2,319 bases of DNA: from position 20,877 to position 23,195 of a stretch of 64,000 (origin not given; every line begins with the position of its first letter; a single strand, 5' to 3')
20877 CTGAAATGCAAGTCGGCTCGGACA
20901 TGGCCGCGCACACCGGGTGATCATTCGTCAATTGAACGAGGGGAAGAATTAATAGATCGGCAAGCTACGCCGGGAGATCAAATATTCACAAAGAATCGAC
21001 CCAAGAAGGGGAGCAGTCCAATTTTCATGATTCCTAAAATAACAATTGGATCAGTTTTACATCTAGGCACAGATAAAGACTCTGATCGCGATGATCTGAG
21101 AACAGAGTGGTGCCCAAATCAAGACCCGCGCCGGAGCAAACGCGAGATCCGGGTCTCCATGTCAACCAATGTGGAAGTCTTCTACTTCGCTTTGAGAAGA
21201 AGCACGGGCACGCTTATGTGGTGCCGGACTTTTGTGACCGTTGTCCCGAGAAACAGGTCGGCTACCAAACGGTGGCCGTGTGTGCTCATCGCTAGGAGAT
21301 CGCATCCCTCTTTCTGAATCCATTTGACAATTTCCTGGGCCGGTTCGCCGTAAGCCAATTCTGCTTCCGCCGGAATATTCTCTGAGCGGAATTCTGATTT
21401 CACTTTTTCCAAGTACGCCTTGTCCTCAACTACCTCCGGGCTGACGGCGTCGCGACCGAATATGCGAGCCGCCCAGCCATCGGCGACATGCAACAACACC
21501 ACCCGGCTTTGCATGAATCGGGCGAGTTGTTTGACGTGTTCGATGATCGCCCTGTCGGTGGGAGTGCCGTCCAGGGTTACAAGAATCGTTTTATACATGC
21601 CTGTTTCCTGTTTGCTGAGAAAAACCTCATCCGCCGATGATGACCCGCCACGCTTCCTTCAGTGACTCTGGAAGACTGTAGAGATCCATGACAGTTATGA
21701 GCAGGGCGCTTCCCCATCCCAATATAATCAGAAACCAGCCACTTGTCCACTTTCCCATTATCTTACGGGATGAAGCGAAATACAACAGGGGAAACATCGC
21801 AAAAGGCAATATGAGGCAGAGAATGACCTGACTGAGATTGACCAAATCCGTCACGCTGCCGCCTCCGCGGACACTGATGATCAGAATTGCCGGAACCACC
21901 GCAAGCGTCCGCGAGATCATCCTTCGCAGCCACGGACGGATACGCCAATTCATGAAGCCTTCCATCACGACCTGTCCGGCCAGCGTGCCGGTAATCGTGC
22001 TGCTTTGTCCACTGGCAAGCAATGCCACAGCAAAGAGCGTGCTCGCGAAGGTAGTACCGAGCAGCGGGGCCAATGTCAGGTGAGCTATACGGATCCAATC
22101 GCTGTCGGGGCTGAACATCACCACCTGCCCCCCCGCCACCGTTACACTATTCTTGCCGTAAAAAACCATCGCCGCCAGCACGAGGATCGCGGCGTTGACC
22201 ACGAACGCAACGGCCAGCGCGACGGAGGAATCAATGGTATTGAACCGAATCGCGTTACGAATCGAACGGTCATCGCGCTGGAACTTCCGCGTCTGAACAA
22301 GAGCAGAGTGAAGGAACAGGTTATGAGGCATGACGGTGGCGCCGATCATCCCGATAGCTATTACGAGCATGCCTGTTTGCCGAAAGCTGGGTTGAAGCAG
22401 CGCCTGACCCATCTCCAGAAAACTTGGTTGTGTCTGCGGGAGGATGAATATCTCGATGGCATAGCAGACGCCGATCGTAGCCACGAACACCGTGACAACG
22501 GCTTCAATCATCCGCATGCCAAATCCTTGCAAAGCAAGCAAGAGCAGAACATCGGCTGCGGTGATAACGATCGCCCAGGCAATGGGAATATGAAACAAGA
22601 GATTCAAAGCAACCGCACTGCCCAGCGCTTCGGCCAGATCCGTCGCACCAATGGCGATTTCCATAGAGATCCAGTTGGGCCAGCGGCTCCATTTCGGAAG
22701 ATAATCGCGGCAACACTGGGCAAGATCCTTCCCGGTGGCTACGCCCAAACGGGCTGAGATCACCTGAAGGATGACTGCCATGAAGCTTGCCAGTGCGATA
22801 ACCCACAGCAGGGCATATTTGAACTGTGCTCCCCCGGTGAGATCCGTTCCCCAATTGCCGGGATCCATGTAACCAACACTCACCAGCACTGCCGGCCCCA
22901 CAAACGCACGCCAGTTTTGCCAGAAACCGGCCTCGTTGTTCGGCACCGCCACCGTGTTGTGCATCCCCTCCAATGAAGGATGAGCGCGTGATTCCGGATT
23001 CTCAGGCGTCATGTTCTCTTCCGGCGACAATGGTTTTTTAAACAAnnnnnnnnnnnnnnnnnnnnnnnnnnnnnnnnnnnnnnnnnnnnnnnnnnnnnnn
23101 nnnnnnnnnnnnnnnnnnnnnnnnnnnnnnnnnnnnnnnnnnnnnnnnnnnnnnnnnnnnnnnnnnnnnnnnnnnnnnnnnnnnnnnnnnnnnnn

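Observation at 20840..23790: Duplicated DtxR/MntR-type operator-promoter module defines a small metal regulon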

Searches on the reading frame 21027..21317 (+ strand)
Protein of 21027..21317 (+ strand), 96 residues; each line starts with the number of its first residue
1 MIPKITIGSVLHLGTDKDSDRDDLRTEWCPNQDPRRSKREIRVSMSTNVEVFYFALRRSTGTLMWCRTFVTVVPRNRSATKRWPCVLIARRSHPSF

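Call 86: search_protein_families(library=pfam, proteins=[window:21027-21317:+], max_evalue=0.001)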
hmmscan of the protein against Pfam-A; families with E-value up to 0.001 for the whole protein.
window:21027-21317:+ (96 aa): 0 families

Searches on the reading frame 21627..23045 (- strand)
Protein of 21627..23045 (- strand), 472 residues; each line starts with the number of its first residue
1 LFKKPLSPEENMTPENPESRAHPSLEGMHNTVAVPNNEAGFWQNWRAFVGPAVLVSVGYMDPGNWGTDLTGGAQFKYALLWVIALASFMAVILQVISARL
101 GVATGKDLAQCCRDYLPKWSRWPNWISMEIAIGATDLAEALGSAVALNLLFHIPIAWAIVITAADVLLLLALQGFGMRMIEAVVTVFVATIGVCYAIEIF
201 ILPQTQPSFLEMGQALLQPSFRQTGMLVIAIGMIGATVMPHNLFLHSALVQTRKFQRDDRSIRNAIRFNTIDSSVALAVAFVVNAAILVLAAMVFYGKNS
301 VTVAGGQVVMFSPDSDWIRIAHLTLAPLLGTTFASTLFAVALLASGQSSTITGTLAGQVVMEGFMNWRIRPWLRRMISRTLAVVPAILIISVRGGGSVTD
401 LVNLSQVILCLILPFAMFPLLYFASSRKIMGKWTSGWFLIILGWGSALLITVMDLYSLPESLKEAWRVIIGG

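Call 6: search_protein_families(library=pfam, proteins=[window:21627-23045:-])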
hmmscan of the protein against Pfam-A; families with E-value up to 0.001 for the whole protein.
window:21627-23045:- (472 aa): 1 family
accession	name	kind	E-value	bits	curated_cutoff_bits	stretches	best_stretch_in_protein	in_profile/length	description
PF01566.24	Nramp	-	5.9e-121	404.3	29.8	1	65-436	1-356/357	Natural resistance-associated macrophage protein-like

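Call 7: search_protein_families(library=ncbifam, proteins=[window:21627-23045:-], max_evalue=0.01)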
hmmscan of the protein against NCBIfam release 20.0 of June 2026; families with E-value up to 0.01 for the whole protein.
window:21627-23045:- (472 aa): 3 families
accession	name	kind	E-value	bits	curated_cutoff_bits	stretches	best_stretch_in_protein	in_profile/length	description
NF001923.0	PRK00701.1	subfamily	7.8e-152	506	430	1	18-460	7-434/439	Mn(2+) uptake NRAMP transporter MntH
TIGR01197.1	nramp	subfamily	2.7e-115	385.8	272.5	1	45-430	3-390/390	metal ion transporter, metal ion (Mn2+/Fe2+) transporter (Nramp) family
NF037982.1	Nramp_1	equivalog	4.7e-50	171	50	1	50-428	1-403/404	Nramp family divalent metal transporter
